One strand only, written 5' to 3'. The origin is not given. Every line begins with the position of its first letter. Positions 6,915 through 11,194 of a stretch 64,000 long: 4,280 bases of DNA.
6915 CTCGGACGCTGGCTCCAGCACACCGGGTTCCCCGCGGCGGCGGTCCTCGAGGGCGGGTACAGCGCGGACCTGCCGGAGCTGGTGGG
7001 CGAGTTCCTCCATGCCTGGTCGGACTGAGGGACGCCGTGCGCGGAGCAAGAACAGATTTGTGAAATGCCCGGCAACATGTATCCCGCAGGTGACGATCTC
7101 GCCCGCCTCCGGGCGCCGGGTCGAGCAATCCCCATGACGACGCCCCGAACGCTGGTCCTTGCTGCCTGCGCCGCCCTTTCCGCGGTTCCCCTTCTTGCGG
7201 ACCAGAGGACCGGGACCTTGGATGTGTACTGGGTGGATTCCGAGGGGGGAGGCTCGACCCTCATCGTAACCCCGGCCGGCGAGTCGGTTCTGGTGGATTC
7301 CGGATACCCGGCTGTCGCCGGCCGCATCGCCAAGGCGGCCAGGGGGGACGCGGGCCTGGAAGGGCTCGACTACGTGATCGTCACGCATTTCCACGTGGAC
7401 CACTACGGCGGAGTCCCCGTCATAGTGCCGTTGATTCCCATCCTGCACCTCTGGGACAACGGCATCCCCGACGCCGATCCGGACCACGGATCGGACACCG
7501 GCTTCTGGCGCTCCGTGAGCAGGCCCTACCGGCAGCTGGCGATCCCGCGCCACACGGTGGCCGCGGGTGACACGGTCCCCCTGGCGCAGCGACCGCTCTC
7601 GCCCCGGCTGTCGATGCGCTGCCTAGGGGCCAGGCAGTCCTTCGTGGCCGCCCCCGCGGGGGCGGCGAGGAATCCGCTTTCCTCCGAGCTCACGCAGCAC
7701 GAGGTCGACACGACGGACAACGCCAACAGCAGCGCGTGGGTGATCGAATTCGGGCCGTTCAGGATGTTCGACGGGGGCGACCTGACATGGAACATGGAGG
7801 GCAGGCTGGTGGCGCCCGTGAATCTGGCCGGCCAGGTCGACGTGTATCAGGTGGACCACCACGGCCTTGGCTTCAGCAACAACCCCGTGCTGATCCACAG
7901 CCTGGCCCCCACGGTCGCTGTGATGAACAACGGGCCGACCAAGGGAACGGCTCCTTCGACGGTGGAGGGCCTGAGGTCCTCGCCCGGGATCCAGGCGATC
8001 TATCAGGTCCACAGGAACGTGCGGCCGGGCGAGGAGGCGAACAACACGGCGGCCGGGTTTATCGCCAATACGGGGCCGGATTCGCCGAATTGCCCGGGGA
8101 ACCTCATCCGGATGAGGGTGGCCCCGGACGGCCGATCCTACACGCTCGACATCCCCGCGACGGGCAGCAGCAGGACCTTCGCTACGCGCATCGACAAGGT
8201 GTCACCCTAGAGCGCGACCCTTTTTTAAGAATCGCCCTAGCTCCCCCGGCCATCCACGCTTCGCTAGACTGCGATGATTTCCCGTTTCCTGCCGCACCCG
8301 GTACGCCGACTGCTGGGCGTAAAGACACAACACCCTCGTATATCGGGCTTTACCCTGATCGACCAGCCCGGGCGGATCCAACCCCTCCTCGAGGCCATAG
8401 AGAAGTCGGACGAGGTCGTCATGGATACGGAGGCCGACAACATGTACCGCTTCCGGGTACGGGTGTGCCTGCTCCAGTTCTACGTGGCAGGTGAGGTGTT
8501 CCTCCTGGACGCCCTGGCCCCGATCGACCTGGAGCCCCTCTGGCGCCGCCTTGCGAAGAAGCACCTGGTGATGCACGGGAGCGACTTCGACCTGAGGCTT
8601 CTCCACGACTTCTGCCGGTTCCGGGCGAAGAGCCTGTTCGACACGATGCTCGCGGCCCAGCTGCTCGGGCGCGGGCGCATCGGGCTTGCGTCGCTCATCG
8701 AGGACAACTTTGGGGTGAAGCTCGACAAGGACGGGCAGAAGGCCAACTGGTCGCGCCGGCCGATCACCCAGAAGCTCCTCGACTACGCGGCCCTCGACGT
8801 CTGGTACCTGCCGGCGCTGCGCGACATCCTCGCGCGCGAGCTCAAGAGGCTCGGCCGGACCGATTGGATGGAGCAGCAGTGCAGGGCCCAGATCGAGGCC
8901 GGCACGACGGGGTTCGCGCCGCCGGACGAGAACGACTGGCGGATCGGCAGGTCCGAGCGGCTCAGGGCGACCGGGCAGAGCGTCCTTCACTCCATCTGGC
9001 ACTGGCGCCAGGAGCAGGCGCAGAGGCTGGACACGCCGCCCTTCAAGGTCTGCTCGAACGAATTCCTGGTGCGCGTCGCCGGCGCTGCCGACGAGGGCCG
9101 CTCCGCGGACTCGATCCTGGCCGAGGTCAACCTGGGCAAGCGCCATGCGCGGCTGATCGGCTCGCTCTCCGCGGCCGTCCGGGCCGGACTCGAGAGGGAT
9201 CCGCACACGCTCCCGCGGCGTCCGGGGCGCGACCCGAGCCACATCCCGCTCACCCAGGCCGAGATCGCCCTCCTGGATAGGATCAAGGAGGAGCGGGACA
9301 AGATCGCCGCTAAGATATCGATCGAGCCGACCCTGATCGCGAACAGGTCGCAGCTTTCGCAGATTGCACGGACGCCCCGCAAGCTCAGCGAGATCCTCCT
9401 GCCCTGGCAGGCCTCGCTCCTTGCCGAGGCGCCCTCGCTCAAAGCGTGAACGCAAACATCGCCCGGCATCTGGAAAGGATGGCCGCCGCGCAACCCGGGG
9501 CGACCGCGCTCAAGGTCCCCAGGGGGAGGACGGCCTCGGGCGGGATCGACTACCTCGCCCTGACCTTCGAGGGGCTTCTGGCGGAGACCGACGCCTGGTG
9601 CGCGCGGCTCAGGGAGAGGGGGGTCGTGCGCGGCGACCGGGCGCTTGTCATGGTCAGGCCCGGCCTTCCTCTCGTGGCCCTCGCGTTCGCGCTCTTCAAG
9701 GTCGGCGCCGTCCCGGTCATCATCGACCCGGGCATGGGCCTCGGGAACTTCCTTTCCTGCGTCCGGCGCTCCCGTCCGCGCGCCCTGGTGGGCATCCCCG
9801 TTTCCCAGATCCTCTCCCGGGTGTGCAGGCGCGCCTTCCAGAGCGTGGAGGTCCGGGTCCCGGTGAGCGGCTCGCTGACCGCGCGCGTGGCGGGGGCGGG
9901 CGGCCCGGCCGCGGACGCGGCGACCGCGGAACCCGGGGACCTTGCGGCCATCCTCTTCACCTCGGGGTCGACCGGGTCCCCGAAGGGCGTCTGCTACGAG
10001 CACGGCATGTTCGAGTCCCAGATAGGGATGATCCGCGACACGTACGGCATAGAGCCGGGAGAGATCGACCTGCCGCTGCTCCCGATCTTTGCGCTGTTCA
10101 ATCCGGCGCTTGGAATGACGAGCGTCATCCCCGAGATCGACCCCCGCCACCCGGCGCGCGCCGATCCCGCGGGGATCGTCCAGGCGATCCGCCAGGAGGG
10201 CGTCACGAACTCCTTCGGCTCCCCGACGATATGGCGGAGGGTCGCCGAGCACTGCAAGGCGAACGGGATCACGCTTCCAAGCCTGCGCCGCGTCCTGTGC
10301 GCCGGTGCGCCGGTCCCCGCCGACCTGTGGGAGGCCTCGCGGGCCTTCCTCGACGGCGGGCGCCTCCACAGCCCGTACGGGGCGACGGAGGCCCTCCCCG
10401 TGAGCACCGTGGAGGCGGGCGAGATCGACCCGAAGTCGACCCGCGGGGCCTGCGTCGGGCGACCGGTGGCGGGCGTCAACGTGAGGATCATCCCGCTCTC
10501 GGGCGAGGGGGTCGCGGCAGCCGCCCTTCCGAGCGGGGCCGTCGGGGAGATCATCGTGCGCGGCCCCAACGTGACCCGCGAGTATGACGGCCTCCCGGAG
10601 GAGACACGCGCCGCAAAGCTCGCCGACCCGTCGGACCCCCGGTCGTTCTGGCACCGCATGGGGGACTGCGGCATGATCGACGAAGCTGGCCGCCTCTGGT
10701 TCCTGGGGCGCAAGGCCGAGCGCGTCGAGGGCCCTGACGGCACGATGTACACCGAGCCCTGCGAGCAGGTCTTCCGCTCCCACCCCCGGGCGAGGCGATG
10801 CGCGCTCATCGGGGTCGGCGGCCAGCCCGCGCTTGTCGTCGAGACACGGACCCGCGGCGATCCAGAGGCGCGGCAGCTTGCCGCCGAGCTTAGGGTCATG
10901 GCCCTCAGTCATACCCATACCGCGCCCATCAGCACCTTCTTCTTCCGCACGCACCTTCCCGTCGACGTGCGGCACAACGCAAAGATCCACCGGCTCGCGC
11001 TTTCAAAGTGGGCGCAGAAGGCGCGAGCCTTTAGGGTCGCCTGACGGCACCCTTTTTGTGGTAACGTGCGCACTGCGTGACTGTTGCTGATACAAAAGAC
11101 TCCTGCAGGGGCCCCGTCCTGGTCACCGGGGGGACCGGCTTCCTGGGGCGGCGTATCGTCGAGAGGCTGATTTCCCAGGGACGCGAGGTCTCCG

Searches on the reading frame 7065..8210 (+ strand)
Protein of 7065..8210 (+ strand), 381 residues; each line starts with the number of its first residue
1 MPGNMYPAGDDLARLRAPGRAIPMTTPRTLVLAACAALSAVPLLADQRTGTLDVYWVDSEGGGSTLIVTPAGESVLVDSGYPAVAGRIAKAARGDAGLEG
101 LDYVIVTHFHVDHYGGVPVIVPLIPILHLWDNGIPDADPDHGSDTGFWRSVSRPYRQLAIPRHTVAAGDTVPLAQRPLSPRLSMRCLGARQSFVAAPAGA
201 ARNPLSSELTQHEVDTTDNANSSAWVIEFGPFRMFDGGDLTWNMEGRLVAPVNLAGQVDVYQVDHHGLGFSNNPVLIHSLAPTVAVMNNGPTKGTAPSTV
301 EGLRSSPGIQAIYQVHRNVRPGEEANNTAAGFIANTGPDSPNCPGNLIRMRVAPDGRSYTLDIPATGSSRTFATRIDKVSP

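Call 79: search_protein_families(library=pfam, proteins=[window:7065-8210:+], max_evalue=0.00001)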
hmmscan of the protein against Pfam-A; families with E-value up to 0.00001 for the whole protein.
window:7065-8210:+ (381 aa): 1 family
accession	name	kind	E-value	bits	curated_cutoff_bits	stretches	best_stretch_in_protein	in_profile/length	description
PF00753.33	Lactamase_B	-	2.4e-14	54.2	22.7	1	63-160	6-103/196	Metallo-beta-lactamase superfamily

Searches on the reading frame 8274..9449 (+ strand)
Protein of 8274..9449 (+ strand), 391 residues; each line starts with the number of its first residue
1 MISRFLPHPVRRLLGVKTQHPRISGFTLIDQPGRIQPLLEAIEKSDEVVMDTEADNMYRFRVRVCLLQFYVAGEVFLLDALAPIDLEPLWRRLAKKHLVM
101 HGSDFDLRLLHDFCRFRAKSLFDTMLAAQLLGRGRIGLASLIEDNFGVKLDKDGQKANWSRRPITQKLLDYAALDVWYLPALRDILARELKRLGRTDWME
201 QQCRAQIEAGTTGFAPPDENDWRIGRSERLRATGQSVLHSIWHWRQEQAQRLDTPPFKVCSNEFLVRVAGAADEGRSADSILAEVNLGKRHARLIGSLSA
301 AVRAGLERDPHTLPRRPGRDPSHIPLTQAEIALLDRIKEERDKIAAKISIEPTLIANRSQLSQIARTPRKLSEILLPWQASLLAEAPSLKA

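Call 79: search_protein_families(library=pfam, proteins=[window:8274-9449:+], max_evalue=0.00001)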
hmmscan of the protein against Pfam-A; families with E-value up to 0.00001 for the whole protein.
window:8274-9449:+ (391 aa): 2 families
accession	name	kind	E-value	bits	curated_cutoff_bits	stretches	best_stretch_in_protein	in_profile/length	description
PF01612.26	DNA_pol_A_exo1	-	1.2e-30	107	23.6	1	34-190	9-172/173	3'-5' exonuclease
PF00570.28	HRDC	-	1.2e-11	44.8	23.8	0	236-269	3-36/68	HRDC domain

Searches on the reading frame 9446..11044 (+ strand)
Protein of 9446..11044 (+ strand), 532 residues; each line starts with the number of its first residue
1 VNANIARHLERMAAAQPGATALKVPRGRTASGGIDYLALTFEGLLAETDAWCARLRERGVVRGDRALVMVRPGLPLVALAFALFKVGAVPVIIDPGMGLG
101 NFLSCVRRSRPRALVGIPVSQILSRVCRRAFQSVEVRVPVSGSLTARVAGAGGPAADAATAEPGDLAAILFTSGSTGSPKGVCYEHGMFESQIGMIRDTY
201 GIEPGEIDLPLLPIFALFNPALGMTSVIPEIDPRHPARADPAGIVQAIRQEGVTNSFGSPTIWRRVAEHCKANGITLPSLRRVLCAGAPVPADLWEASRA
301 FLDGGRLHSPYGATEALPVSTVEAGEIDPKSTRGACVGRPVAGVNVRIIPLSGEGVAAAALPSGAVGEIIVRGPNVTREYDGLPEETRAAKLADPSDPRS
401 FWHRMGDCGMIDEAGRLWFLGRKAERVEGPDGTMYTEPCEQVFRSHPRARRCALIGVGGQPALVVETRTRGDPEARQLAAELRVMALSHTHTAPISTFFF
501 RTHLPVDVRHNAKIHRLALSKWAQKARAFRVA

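Call 79: search_protein_families(library=pfam, proteins=[window:9446-11044:+], max_evalue=0.00001)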
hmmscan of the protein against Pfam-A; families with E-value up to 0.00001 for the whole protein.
window:9446-11044:+ (532 aa): 1 family
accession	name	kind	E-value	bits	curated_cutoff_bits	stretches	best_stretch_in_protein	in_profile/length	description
PF00501.34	AMP-binding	-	2.9e-53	181.5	29.9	1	10-380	2-383/384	AMP-binding enzyme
